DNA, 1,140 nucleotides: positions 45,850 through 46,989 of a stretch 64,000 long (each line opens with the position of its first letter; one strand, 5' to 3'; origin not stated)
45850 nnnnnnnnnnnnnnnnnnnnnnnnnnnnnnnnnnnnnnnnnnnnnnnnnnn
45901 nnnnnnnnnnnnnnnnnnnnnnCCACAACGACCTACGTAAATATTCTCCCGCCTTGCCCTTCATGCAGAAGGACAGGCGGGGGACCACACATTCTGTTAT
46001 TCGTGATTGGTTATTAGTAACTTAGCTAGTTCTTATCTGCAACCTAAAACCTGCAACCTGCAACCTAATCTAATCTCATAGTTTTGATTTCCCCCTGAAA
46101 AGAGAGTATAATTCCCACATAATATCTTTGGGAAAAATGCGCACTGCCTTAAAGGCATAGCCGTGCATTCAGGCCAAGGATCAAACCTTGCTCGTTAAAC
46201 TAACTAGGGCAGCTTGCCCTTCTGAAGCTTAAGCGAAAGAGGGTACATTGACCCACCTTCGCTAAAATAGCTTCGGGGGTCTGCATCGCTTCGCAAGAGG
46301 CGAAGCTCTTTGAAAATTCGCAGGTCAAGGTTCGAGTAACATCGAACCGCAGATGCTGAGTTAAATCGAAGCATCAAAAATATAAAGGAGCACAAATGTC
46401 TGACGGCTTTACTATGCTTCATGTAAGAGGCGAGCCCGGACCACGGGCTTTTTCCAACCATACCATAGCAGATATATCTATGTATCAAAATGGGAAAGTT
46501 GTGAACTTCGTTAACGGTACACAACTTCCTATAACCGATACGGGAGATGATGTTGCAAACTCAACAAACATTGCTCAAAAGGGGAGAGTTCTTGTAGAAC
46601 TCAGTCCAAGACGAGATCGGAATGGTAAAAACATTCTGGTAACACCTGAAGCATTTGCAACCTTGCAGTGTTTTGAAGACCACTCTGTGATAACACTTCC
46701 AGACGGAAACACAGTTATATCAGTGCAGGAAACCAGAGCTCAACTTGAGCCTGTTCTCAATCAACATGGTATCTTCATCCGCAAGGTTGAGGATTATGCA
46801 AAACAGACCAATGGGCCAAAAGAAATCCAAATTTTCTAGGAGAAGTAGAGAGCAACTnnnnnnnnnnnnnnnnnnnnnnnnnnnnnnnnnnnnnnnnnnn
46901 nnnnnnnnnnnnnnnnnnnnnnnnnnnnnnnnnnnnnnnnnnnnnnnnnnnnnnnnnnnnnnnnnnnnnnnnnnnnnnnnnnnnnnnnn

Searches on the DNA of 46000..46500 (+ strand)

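Call 16: search_rna_families(source=window, start=46000, end=46500, threshold=evalue, max_evalue=10, show_alignments=2)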
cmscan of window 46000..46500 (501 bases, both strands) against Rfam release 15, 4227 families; matches with E-value up to 10: 3.
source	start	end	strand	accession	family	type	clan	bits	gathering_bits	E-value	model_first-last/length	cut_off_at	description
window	46359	46374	+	RF01072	TMV_UPD-PK3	Cis-reg;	-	11.9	34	3.4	1-31/31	no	Pseudoknot of upstream pseudoknot domain (UPD) of the 3'UTR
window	46116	46142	+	RF01962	RMST_1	Gene; lncRNA;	-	11.7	40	3.9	1-61/61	no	Rhabdomyosarcoma 2 associated transcript conserved region 1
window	46492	46500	-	RF01792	eiav_FSE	Cis-reg; frameshift_element;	-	11.3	40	5.8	27-35/35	5'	ribosomal frameshift site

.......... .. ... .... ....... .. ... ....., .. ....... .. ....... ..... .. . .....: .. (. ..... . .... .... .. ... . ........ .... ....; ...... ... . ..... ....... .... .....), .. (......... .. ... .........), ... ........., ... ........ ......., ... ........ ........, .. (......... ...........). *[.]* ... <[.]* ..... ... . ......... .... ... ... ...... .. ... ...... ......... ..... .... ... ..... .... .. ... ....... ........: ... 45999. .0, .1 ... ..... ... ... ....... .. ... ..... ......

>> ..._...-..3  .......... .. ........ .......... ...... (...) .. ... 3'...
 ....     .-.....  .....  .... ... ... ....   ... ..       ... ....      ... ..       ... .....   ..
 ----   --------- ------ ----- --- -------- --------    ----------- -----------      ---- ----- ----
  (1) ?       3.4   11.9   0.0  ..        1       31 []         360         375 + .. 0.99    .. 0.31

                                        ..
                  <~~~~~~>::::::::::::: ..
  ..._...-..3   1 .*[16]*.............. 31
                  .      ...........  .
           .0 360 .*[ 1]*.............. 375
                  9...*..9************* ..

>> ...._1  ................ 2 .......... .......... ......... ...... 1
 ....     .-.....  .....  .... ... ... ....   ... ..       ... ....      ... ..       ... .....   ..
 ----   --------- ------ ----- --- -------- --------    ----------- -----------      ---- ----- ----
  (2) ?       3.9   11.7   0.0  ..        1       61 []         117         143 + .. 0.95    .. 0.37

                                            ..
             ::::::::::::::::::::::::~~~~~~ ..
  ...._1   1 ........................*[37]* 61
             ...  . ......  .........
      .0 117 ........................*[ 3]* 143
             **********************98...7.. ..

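Call 40: build_rna_model(alignment_id=A3, structure=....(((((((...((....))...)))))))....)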
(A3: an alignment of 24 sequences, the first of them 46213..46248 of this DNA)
Model R1 built from alignment A3 (24 sequences, 36 columns); structure: as given.
model positions 36; base pairs 9; branch points 0; effective number of sequences 24; information 1.241 bits per position. Calibrated on 0.2 Mb of random sequence (short: E-values are rough).
structure used (alignment columns):
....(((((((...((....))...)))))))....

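Call 41: search_with_rna_model(model_id=R1, source=window, filters=off, max_evalue=10, show_alignments=6)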
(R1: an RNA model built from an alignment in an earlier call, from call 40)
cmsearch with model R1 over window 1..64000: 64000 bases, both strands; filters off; matches with E-value up to 10: 16.
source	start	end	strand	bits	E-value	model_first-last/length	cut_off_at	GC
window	46213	46248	+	50.9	4.5e-11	1-36/36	no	0.47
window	33413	33448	-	48.2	2.2e-10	1-36/36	no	0.47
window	52917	52955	-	13.7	0.22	1-36/36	no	0.56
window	17853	17885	-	10.3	1.7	1-36/36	no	0.48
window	25381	25421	+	8.9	4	1-36/36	no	0.37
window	57926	57947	+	8.7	4.5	1-36/36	no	0.41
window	43253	43297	-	8.6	4.7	1-36/36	no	0.47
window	51082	51116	-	8.6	4.7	1-36/36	no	0.57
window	18957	18985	+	8.6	4.8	1-36/36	no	0.48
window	12936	12966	+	8.5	4.9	1-36/36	no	0.65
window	60599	60638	-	8.2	6.1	1-36/36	no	0.47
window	23868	23902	+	7.9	7.2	1-36/36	no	0.46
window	56645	56675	-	7.6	8.5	1-36/36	no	0.45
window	30179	30206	+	7.5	8.9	1-36/36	no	0.54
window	31698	31725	-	7.5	8.9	1-36/36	no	0.54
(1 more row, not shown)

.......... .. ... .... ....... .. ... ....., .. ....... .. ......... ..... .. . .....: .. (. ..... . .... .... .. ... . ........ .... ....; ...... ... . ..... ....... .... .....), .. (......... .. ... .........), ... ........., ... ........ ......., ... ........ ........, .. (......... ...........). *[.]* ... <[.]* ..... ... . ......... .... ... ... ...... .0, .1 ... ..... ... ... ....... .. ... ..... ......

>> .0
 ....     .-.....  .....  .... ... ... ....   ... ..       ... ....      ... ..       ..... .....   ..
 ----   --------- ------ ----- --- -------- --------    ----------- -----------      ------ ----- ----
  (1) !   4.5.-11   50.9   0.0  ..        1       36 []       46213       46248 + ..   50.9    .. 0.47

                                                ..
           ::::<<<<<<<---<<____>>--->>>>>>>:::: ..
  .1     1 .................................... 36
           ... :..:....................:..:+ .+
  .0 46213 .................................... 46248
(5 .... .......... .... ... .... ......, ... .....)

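Call 43: search_with_rna_model(model_id=R1, sources=[L011, L012, L013, L014, L015, L016, L017, L018, L022, L023, L026, L027, L028, L029, L030, L031, L032, L033, L034, L035, L036, L037, L038, L039, L040, L041, L042, L043, L044, L045, L046, L047, L048, L049, L050, L051, L052, L053, L054, L055], max_evalue=1, make_alignment=true)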
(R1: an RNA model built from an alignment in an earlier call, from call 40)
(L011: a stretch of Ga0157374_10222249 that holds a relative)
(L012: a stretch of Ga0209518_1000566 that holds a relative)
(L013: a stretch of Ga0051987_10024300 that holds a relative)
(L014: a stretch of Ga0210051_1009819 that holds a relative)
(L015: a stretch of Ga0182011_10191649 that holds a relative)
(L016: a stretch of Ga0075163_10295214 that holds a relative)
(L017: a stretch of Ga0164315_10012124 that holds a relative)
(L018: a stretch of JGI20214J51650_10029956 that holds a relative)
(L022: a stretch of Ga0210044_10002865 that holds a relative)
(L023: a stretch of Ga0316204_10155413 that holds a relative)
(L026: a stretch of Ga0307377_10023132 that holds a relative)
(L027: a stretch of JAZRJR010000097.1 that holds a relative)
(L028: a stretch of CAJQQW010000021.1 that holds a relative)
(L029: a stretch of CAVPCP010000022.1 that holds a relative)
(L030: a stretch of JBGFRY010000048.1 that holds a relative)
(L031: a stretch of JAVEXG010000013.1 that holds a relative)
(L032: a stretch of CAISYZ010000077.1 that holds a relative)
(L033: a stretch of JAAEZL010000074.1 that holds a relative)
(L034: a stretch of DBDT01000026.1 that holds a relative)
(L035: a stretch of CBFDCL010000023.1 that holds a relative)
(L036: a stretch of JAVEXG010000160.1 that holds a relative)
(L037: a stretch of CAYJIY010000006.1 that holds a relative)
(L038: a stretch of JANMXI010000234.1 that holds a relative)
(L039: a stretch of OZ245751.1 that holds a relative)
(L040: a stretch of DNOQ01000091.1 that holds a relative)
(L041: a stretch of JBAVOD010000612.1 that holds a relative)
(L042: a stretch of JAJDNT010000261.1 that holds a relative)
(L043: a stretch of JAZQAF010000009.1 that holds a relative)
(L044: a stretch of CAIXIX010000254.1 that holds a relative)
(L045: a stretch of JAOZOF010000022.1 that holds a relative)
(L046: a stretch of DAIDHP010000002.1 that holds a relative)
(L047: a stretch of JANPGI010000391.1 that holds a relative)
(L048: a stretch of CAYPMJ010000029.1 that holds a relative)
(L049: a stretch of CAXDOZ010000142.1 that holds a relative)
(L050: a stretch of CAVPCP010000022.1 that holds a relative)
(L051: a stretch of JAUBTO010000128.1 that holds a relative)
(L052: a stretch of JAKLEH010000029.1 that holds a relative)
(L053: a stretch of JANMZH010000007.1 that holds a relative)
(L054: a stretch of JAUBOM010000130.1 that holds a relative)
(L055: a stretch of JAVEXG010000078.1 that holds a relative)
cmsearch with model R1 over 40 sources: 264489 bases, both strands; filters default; matches with E-value up to 1: 42.
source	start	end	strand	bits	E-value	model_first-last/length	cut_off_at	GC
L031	2962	2997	+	56.1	8.1e-12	1-36/36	no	0.53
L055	2293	2328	+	55.8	9.8e-12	1-36/36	no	0.5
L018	3365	3400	+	54.9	1.7e-11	1-36/36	no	0.5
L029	7673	7708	+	51.7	1.2e-10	1-36/36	no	0.5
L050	1577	1612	-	51.7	1.2e-10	1-36/36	no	0.5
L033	1137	1172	-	50.5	2.3e-10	1-36/36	no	0.53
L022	7530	7565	+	50.4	2.5e-10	1-36/36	no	0.47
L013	2291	2326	+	50.3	2.6e-10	1-36/36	no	0.5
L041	7249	7284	-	49.6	3.9e-10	1-36/36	no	0.5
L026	5434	5469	-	49.3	4.8e-10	1-36/36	no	0.47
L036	169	204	-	49.2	5.1e-10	1-36/36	no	0.47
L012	1167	1202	+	48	1e-09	1-36/36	no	0.44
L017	2808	2843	+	46.7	2.2e-09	1-36/36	no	0.42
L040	4948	4983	+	46.5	2.6e-09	1-36/36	no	0.5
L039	7799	7834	+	46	3.4e-09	1-36/36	no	0.56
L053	3120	3155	-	45.6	4.3e-09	1-36/36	no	0.53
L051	580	615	-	45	6.5e-09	1-36/36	no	0.5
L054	3365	3400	+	45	6.5e-09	1-36/36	no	0.5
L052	1183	1218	-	44.9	6.6e-09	1-36/36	no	0.56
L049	5542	5577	+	44.5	8.7e-09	1-36/36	no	0.5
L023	754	789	-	43.5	1.6e-08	1-36/36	no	0.47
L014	6077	6112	+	43.3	1.8e-08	1-36/36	no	0.5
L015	555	590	-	41.2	6.3e-08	1-36/36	no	0.44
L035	5362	5397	-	36.4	1.1e-06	1-36/36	no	0.5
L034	198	233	-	36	1.4e-06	1-36/36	no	0.42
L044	215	250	+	35.8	1.6e-06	1-36/36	no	0.44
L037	583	618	-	33.8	5.2e-06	1-36/36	no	0.42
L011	640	674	-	30.8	3.1e-05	1-36/36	no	0.4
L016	1505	1524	-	27.6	0.00022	9-28/36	no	0.35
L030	1770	1805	-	26.7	0.00037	1-36/36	no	0.33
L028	4411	4428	+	26.3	0.00047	10-27/36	no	0.44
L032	6132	6149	+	26.3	0.00047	10-27/36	no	0.44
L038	4358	4375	-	26.3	0.00047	10-27/36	no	0.44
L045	4092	4109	+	26.3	0.00047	10-27/36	no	0.44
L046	3581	3598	-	26.3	0.00047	10-27/36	no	0.44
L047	681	698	+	26.3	0.00047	10-27/36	no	0.44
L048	3924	3941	-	26.3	0.00047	10-27/36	no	0.44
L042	2996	3017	-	25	0.0011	8-29/36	no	0.36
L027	2973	2990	+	24.5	0.0014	10-27/36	no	0.39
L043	810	827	+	24.5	0.0014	10-27/36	no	0.39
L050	3310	3333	-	15.3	0.35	1-36/36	no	0.67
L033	3524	3550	+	14.3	0.62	1-36/36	no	0.33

Alignment A4: 42 matches aligned to the model, 39 columns, each read 5' to 3' on its own strand. Consensus structure (alignment columns), stored with it:
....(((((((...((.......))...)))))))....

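Call 72: search_dna_similar(query=window:46214-46245:+, collection=plasmids, mode=distant, max_evalue=10, max_rows=30)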
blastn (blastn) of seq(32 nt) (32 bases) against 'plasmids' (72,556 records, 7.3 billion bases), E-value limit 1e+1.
Records with a match: 3; places in all: 3; records where one place covers at least 80% of the query: 0.
Best place of each record, by identity: >=99% 2; 90-95% 1.
By first word of the organism name: Rhizobium 1; Lysinibacillus 1; Fulvitalea 1.
By predicted mobility (MOB-suite, as given by PLSDB): non-mobilizable 3.
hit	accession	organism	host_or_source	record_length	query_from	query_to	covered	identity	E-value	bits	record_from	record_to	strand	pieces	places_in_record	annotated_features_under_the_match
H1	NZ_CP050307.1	Rhizobium lusitanum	Oxytropis pumilio,cell culture,root ...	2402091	9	32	75%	91.7%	9e+0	32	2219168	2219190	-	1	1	none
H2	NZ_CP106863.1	Lysinibacillus capsici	water,water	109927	9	25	53%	100.0%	9e+0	32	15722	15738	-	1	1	dynamin family protein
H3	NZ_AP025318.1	Fulvitalea axinellae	-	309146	6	22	53%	100.0%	9e+0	32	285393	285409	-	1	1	helix-turn-helix domain-containing protein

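Call 73: search_dna_similar(query=window:46214-46245:+, collection=phages, mode=distant, max_evalue=10, max_rows=30)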
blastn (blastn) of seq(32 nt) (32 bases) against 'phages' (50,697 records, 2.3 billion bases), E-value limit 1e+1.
Records with a match: 9; places in all: 9; records where one place covers at least 80% of the query: 0.
Best place of each record, by identity: 90-95% 9.
By first word of the organism name: Klebsiella 9.
By host as written in the record: - 3; Klebsiella pneumoniae 135080 2; Klebsiella pneumoniae 1; Klebsiella pneumoniae Kpn30 1; Klebsiella sp. 1; Klebsiella pneumoniae EYKP32 1.
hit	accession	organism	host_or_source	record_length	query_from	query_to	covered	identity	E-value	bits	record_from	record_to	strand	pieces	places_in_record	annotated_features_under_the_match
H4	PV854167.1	Klebsiella phage RCIP0133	Klebsiella pneumoniae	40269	1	22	69%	90.9%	3e+0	32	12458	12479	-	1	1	hypothetical protein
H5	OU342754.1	Klebsiella pneumoniae phage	not known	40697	1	22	69%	90.9%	3e+0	32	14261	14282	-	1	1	record has no annotation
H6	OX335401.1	Klebsiella phage cp29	Sewage and Seine river water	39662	1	22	69%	90.9%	3e+0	32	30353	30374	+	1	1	record has no annotation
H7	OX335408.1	Klebsiella phage cp28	Sewage and Seine river water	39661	1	22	69%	90.9%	3e+0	32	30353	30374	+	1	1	record has no annotation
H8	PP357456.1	Klebsiella phage 175006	Klebsiella pneumoniae 135080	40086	1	22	69%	90.9%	3e+0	32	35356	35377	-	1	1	hypothetical protein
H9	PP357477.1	Klebsiella phage 175029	Klebsiella pneumoniae 135080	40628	1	22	69%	90.9%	3e+0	32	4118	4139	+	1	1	hypothetical protein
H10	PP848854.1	Klebsiella phage vB_Kpn30-P2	Klebsiella pneumoniae Kpn30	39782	1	22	69%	90.9%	3e+0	32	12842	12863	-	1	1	ssDNA binding and annealing protein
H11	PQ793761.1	Klebsiella phage HZJ33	Klebsiella sp.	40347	1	22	69%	90.9%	3e+0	32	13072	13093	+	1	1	single-stranded DNA-binding protein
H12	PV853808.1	Klebsiella phage vB_LSKP32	Klebsiella pneumoniae EYKP32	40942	1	22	69%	90.9%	3e+0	32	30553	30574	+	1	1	single-stranded DNA-binding protein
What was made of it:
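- Tried and rejected: Phage and plasmid collections with the hairpin: only chance-level partial hits (calls 72, 73).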

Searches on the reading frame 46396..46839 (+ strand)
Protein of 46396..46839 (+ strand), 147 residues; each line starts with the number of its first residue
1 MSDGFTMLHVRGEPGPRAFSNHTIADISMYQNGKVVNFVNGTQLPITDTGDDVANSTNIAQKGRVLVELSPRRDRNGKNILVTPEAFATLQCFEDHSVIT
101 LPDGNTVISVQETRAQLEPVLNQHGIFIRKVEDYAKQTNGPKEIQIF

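Call 22: find_encoding_contigs(protein=window:46396-46839:+, flank=3000, max_places=10)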
Protein window:46396-46839:+ (147 aa): 17 contigs read that carry it; 10 places shown.
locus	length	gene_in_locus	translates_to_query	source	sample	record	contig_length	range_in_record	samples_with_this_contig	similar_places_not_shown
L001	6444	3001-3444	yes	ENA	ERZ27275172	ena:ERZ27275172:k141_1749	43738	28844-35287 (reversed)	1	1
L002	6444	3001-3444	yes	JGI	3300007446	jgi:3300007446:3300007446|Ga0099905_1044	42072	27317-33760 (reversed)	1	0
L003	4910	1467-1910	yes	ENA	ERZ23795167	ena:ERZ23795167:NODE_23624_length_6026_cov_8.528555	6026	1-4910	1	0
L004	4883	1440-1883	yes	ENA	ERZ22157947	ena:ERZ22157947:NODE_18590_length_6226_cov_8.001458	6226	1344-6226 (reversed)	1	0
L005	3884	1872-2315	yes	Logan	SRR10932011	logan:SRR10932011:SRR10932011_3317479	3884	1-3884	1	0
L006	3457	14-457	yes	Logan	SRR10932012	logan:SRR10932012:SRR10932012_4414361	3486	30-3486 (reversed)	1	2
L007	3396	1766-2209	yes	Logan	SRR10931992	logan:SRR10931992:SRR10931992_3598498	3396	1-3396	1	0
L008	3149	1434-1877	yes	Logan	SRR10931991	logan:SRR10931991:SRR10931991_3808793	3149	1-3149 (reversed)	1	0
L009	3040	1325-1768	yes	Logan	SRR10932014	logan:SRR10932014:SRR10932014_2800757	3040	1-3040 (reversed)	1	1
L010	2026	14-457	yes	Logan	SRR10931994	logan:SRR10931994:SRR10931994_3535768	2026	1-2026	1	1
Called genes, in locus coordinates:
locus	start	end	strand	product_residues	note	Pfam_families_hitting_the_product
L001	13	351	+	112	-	-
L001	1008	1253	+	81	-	-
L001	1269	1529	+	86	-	-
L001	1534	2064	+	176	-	PF08010:Phage_30_3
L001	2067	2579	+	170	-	-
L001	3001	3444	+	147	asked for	-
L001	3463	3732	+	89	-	-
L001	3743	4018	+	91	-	-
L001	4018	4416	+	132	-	-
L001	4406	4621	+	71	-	-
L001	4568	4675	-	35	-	-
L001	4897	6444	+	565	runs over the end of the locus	PF14501:HATPase_c_5 (faint), PF00512:HisKA, PF02518:HATPase_c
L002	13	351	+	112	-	-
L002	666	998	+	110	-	-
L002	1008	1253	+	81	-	-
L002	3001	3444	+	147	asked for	-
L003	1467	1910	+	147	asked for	-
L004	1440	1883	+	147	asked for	-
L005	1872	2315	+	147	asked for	-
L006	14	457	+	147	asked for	-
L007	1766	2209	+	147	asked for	-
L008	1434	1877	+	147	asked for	-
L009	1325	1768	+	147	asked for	-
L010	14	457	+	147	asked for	-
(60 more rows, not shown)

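Call 25: search_protein_families(library=pfam, proteins=[window:46396-46839:+], max_evalue=0.01)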
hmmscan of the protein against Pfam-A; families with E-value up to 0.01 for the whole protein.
window:46396-46839:+ (147 aa): 0 families

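Call 26: search_protein_families(library=phrogs, proteins=[window:46396-46839:+], max_evalue=0.01)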
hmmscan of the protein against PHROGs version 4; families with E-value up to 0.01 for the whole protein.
window:46396-46839:+ (147 aa): 1 family
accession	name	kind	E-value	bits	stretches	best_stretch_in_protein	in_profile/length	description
phrog_32615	-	unknown function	0.0049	17.8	0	87-142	3-52/58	-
